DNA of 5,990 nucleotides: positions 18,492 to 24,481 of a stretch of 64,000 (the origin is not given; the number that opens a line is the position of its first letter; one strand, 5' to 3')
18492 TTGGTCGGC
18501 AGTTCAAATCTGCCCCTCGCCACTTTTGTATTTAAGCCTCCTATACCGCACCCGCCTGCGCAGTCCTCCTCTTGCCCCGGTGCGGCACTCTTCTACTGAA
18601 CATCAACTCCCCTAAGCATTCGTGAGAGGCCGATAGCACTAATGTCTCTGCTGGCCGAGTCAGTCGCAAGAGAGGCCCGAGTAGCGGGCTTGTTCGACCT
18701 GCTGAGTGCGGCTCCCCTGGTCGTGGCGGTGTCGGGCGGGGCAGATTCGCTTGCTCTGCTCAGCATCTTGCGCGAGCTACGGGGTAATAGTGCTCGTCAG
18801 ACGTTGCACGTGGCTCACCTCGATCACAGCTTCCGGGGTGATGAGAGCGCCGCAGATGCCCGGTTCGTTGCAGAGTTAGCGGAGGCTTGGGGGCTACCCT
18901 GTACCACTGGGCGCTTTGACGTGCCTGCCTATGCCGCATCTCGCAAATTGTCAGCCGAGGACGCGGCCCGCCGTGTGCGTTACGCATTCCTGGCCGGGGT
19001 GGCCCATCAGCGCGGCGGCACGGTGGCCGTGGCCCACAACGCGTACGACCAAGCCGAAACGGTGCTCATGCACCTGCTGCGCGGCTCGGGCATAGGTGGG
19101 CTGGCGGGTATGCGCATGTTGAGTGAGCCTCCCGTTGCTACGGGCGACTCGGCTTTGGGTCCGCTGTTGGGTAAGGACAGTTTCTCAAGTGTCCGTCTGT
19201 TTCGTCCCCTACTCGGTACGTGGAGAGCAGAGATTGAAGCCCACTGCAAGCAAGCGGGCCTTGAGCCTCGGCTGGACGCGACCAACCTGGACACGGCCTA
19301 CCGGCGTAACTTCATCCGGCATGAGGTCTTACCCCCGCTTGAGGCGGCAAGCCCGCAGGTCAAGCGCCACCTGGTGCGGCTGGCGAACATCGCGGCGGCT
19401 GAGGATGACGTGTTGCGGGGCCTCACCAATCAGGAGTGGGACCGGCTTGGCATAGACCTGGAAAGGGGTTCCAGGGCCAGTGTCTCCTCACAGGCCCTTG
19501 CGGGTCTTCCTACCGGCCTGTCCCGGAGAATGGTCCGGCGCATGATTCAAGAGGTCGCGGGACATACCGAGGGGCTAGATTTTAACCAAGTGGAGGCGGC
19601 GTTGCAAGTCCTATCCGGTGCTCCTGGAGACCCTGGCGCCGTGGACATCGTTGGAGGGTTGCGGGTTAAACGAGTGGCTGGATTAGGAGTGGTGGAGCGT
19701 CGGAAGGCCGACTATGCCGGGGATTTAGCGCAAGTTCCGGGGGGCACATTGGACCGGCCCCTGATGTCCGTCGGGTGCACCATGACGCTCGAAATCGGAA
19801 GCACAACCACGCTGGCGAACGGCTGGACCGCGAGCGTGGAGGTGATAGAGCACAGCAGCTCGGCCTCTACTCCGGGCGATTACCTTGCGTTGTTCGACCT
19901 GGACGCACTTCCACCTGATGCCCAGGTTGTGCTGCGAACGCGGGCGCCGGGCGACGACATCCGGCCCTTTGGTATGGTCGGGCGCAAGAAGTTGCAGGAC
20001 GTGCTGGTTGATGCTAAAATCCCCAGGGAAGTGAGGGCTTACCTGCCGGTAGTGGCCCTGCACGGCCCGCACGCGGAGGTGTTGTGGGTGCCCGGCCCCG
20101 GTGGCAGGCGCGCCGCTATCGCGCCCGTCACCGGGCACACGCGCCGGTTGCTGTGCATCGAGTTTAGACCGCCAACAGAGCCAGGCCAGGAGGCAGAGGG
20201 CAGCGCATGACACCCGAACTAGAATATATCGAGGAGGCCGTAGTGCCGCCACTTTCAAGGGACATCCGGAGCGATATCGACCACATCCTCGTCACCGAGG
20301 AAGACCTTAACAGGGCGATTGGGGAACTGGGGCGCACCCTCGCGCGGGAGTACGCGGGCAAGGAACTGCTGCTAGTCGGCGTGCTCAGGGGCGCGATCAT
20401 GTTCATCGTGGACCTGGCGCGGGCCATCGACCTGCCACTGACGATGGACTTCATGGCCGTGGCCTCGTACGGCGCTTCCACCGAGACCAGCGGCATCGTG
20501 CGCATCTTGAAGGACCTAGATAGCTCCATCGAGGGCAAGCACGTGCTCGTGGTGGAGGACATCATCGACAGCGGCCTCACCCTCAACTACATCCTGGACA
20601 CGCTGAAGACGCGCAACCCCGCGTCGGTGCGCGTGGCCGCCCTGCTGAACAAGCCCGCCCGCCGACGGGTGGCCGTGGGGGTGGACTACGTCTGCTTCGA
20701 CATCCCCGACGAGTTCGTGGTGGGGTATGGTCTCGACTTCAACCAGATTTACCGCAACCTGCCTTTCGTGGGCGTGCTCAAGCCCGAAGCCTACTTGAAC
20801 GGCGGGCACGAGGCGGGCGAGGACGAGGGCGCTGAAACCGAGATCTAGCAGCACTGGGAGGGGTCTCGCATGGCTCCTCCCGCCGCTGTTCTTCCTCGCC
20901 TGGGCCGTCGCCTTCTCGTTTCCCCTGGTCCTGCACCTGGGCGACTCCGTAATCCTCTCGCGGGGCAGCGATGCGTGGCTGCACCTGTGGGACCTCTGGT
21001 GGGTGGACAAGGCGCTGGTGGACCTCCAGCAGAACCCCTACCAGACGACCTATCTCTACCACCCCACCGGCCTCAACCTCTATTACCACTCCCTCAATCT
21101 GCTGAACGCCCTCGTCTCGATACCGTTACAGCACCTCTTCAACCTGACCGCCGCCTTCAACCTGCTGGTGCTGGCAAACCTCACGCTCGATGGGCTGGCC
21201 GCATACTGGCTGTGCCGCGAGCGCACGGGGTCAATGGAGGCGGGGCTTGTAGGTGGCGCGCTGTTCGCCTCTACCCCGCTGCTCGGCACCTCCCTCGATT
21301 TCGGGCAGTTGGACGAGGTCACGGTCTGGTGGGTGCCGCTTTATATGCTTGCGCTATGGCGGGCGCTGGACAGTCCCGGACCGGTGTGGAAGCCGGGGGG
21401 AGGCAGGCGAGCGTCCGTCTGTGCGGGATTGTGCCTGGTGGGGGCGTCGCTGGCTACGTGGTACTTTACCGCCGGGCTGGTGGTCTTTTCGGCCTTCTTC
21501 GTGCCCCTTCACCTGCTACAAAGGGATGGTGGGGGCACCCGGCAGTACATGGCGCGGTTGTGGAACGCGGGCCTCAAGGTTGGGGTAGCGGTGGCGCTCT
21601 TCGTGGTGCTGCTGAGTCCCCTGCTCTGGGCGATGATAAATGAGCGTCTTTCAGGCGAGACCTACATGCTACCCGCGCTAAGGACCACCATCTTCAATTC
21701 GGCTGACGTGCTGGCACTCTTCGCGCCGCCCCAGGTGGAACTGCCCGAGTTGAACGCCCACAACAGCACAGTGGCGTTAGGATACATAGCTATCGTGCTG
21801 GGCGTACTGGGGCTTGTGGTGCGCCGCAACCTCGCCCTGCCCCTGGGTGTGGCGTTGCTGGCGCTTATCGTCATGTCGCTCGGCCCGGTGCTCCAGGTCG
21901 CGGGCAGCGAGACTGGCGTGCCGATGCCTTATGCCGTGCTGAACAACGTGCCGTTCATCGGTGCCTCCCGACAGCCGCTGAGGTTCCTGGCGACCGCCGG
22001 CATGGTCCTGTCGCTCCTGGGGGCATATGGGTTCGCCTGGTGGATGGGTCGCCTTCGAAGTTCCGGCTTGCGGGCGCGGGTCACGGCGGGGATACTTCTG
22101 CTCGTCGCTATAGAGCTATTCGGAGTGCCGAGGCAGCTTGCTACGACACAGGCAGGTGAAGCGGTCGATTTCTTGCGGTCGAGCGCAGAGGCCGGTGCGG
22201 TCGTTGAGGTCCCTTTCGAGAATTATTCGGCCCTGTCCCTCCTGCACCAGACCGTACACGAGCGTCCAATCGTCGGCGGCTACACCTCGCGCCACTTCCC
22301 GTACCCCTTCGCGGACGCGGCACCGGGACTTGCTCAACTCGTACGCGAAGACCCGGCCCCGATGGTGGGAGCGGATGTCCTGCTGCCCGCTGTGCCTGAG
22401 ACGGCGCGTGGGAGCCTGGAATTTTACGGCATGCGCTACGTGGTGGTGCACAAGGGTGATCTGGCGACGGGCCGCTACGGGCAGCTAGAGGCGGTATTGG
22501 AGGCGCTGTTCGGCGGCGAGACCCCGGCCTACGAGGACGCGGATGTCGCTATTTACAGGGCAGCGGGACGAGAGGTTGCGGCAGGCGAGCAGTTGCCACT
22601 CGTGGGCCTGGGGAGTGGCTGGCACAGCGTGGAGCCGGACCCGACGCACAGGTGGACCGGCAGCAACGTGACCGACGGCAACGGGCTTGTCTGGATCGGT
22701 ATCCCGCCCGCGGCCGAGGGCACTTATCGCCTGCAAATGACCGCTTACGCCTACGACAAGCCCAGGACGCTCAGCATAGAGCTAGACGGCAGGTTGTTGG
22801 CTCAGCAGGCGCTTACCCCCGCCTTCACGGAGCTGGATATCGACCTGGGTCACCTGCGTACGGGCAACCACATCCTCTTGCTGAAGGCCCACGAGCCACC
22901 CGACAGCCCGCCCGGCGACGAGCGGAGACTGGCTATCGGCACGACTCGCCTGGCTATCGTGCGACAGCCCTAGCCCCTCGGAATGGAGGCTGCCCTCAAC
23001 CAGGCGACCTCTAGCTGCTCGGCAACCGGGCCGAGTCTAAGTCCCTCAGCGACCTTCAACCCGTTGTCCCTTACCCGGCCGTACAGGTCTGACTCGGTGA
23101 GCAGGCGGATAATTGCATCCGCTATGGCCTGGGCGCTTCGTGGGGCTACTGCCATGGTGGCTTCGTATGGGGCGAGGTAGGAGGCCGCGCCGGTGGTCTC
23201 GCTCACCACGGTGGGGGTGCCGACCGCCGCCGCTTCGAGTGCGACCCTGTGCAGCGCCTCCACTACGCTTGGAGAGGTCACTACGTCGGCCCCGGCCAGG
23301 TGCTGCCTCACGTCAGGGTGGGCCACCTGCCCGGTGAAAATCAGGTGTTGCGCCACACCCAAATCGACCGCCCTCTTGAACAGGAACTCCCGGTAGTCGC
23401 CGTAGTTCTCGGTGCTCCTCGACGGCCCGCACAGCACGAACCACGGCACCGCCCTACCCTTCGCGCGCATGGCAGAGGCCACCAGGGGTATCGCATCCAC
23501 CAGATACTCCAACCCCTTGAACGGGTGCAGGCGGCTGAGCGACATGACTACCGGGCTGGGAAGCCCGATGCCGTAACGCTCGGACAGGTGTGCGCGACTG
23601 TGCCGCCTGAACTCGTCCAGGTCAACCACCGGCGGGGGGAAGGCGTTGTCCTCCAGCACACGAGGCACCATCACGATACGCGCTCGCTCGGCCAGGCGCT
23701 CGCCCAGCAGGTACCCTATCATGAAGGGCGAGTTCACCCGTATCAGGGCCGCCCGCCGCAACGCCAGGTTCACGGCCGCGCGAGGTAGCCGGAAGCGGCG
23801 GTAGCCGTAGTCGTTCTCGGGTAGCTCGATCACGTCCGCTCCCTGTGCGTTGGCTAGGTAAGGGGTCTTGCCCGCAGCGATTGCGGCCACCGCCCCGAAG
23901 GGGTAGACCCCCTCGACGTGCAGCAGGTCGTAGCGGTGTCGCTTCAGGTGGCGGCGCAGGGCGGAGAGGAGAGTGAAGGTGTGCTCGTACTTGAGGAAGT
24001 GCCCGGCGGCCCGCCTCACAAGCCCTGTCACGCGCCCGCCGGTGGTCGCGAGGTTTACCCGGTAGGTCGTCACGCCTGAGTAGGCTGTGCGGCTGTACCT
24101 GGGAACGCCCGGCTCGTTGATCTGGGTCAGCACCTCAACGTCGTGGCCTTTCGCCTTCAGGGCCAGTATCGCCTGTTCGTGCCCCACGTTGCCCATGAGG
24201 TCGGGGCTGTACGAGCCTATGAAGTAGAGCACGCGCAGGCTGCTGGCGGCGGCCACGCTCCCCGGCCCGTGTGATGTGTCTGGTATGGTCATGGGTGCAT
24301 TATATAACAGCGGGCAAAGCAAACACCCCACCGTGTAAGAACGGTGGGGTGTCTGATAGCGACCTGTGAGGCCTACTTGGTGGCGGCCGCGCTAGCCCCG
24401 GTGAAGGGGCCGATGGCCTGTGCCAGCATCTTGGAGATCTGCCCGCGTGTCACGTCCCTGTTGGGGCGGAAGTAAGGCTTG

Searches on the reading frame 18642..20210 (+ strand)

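Call 12: search_protein_families(library=pfam, proteins=[window:18642-20210:+], max_evalue=0.01)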
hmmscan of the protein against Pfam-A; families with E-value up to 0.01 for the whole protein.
window:18642-20210:+ (522 aa): 3 families
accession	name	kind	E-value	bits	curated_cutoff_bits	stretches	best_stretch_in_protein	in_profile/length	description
PF01171.26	ATP_bind_3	-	7.2e-45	153.4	27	1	26-228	2-182/182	PP-loop family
PF11734.13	TilS_C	-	2.7e-09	36.7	22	1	430-487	2-56/74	TilS substrate C-terminal domain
PF09179.16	TilS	-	0.00073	20.2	21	0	284-344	4-61/67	TilS substrate binding domain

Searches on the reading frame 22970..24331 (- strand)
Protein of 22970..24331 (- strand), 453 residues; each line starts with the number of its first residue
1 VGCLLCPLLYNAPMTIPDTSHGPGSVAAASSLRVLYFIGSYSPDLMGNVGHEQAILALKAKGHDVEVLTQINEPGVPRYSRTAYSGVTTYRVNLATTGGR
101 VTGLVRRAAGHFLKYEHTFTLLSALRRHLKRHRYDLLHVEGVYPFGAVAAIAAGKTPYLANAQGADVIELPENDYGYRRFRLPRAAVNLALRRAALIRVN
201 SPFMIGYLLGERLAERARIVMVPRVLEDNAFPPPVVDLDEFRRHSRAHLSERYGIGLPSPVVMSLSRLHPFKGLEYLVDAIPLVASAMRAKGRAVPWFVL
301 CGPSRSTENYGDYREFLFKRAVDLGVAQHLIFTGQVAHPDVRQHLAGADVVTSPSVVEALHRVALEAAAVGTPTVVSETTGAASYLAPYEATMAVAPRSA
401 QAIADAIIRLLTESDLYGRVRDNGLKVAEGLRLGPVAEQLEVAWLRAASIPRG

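Call 12: search_protein_families(library=pfam, proteins=[window:22970-24331:-], max_evalue=0.01)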
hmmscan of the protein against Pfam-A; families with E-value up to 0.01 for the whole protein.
window:22970-24331:- (453 aa): 7 families
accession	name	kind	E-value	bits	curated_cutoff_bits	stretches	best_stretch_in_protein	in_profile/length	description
PF00534.26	Glycos_transf_1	-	1.2e-25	90.5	26.4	1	251-425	7-170/172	Glycosyl transferases group 1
PF13692.12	Glyco_trans_1_4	-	4.7e-24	85.7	27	1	260-412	2-141/142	Glycosyl transferases group 1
PF13579.12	Glyco_trans_4_4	-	2.3e-16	61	29.7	1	56-223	12-156/158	Glycosyl transferase 4-like domain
PF13439.12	Glyco_transf_4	-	5.4e-12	46.5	28.5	1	57-224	14-164/170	Glycosyltransferase Family 4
PF20706.3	GT4-conflict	-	6e-10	39.1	26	1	259-396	197-334/385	Family 4 Glycosyltransferase in conflict systems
PF13477.12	Glyco_trans_4_2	-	9.8e-08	32.7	23.4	1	55-200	17-138/139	Glycosyl transferase 4-like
PF13524.12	Glyco_trans_1_2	-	0.0026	18.1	25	1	332-424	31-125/144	Glycosyl transferase-like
